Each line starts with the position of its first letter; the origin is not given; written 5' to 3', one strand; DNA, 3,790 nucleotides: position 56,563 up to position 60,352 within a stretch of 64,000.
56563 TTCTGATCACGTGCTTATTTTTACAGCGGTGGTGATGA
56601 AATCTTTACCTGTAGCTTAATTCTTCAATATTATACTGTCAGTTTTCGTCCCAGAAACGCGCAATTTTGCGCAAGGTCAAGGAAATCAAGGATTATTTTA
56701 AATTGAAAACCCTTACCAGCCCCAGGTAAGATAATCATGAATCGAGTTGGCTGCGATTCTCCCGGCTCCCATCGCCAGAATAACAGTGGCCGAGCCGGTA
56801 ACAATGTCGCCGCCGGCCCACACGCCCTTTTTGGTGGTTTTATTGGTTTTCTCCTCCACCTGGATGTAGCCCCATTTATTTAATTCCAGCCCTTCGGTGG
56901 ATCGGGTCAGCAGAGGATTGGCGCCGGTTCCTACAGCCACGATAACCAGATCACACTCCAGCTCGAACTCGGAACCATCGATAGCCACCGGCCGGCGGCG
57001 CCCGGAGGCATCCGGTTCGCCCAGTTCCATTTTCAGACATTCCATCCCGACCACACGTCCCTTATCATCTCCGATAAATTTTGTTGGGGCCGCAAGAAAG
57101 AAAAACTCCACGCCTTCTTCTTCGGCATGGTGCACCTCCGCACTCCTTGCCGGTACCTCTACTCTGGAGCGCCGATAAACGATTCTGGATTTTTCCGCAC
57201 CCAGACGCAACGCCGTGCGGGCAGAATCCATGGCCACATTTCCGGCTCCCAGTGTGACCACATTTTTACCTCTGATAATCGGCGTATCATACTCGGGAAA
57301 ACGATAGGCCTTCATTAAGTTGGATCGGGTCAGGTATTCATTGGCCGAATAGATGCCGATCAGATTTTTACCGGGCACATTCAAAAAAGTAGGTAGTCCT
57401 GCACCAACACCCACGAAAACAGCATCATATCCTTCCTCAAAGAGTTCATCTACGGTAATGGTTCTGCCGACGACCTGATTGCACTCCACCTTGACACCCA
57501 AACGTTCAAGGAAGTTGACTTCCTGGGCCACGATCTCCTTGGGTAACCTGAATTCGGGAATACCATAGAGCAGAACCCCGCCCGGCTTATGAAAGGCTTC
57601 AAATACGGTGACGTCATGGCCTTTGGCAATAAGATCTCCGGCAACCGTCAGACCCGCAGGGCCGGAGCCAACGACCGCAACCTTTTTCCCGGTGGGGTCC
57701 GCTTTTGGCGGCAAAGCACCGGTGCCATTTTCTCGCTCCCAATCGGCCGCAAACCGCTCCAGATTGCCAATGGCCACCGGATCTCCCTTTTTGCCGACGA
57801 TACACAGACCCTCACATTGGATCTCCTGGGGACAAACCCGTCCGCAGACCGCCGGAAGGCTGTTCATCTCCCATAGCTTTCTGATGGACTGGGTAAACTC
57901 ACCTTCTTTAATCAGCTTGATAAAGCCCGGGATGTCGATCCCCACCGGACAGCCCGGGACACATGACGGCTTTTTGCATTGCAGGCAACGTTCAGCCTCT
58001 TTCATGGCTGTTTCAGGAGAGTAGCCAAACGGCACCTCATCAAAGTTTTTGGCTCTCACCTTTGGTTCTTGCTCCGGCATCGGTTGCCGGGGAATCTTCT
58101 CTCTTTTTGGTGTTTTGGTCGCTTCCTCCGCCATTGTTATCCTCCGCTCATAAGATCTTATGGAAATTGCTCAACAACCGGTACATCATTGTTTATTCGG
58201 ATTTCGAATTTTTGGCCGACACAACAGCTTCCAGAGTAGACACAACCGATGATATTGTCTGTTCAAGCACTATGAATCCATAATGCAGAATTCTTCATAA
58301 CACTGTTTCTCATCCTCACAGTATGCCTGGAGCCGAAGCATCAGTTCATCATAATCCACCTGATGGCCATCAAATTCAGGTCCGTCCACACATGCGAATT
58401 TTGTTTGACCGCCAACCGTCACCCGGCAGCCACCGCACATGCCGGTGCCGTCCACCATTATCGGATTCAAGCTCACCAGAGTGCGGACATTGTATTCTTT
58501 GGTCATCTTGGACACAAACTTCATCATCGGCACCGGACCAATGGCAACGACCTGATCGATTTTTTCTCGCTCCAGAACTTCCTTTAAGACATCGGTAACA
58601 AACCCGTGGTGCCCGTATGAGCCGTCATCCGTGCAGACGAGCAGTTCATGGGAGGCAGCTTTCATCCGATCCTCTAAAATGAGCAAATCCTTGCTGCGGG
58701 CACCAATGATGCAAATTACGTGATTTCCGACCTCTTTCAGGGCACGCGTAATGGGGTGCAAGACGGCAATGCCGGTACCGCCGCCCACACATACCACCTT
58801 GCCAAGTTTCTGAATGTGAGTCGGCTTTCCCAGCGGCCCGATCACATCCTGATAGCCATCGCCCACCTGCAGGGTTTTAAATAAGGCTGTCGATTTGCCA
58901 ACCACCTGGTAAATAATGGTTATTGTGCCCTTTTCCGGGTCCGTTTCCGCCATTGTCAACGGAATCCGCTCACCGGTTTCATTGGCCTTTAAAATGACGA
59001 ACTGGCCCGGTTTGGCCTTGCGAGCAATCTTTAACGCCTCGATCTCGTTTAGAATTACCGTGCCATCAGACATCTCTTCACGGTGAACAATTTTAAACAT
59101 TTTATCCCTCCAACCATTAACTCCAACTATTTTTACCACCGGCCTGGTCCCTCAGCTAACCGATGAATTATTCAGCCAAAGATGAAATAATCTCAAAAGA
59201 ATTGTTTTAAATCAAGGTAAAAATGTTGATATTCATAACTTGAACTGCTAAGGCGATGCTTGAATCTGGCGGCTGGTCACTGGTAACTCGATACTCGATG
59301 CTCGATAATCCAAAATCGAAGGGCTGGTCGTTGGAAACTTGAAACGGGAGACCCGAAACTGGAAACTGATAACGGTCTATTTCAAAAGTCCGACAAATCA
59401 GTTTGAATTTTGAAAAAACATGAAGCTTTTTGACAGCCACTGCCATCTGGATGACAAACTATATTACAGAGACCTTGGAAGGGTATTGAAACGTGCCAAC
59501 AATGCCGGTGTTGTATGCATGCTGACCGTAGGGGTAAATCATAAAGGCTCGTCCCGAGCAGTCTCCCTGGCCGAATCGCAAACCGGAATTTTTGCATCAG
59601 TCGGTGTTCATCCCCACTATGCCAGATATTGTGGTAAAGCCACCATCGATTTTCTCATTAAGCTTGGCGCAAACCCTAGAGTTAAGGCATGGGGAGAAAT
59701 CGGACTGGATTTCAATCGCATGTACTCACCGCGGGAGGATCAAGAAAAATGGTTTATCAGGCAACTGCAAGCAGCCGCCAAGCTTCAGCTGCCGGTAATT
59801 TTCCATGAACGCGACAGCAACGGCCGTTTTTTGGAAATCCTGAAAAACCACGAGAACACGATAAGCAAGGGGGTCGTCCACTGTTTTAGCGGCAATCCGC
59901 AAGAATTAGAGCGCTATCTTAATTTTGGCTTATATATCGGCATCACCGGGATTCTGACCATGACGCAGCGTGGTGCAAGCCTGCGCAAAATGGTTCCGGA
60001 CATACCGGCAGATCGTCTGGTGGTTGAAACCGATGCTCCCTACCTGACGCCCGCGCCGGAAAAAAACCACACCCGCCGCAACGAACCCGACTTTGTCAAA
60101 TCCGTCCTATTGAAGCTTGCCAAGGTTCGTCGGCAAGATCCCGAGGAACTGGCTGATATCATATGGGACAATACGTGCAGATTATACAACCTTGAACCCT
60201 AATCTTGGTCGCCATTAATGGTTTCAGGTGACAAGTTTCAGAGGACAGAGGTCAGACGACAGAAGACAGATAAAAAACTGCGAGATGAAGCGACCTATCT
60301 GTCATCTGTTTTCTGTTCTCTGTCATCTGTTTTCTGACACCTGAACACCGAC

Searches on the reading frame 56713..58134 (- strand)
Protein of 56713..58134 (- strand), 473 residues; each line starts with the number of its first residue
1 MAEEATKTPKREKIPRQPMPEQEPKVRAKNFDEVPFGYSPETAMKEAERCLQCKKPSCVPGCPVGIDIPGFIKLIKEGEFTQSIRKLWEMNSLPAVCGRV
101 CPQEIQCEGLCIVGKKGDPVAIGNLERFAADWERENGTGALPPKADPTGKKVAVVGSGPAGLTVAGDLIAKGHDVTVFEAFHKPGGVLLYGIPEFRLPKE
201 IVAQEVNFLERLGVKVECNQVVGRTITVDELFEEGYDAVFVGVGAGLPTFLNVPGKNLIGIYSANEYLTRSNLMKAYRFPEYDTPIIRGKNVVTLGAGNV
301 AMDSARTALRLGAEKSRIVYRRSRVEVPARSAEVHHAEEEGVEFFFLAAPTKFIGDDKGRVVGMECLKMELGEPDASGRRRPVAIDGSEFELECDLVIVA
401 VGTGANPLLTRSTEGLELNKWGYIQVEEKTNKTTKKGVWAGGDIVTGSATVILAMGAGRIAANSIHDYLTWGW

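Call 13: search_protein_families(library=pfam, proteins=[window:56713-58134:-])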
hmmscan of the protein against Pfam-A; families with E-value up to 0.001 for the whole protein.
window:56713-58134:- (473 aa): 10 families
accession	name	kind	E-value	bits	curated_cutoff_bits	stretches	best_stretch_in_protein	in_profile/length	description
PF14691.11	Fer4_20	-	1.3e-43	147.8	25.8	1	27-137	1-112/113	Dihydroprymidine dehydrogenase domain II, 4Fe-4S cluster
PF07992.20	Pyr_redox_2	-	2.3e-34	119.6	26.1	1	150-458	1-291/291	Pyridine nucleotide-disulphide oxidoreductase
PF00070.33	Pyr_redox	-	1e-10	42.4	22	1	291-364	1-77/82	Pyridine nucleotide-disulphide oxidoreductase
PF01266.30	DAO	-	1.4e-06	28.5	27.9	1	151-185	1-35/353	FAD dependent oxidoreductase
PF13450.12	NAD_binding_8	-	8.6e-06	26.4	21.9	1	154-186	1-33/68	NAD(P)-binding Rossmann-like domain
PF13738.12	Pyr_redox_3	-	2.6e-05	24.1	30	0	147-178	162-193/305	Pyridine nucleotide-disulphide oxidoreductase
PF03486.20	HI0933_like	-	0.00016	21.7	50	0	151-186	2-37/244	HI0933-like protein Rossmann domain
PF13241.12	NAD_binding_7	-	0.00017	22.5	22.1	0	146-178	4-36/104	Putative NAD(P)-binding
PF01262.27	AlaDh_PNT_C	-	0.00059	19.8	23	0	287-315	26-54/214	Alanine dehydrogenase/PNT, C-terminal domain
PF01593.30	Amino_oxidase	-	0.00062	19.6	19.8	0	160-186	2-28/443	Flavin containing amine oxidoreductase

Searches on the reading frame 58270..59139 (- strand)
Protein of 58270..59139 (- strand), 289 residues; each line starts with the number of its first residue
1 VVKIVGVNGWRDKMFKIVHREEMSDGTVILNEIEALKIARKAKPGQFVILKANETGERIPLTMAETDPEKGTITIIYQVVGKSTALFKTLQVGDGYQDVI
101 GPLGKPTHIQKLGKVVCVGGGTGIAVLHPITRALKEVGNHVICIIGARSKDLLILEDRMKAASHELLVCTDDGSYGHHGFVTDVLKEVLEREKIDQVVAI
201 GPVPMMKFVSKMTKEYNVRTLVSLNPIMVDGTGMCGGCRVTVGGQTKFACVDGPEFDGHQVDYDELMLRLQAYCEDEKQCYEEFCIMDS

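Call 13: search_protein_families(library=pfam, proteins=[window:58270-59139:-])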
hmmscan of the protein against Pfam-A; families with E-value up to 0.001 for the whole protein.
window:58270-59139:- (289 aa): 2 families
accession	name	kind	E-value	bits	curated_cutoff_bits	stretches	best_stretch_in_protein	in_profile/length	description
PF10418.14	DHODB_Fe-S_bind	-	1.1e-13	51.1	23.9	1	225-262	1-41/41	Iron-sulfur cluster binding domain of dihydroorotate dehydrogenase B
PF00175.26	NAD_binding_1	-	1.4e-05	26.2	22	1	118-211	2-109/109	Oxidoreductase NAD-binding domain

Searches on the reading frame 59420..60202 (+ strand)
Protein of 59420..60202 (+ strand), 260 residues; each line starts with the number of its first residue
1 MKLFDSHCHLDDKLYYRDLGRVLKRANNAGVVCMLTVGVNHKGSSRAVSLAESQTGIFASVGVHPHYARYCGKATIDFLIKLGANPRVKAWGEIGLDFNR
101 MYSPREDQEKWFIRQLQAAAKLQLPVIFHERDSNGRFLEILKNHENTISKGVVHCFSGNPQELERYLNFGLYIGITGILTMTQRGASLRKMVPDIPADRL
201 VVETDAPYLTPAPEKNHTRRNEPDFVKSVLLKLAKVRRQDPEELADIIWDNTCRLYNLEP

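Call 13: search_protein_families(library=pfam, proteins=[window:59420-60202:+])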
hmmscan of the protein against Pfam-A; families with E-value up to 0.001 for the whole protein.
window:59420-60202:+ (260 aa): 1 family
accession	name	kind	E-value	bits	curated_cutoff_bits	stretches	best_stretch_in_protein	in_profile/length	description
PF01026.27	TatD_DNase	-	6.8e-74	248.9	27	1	4-257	1-253/253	TatD related DNase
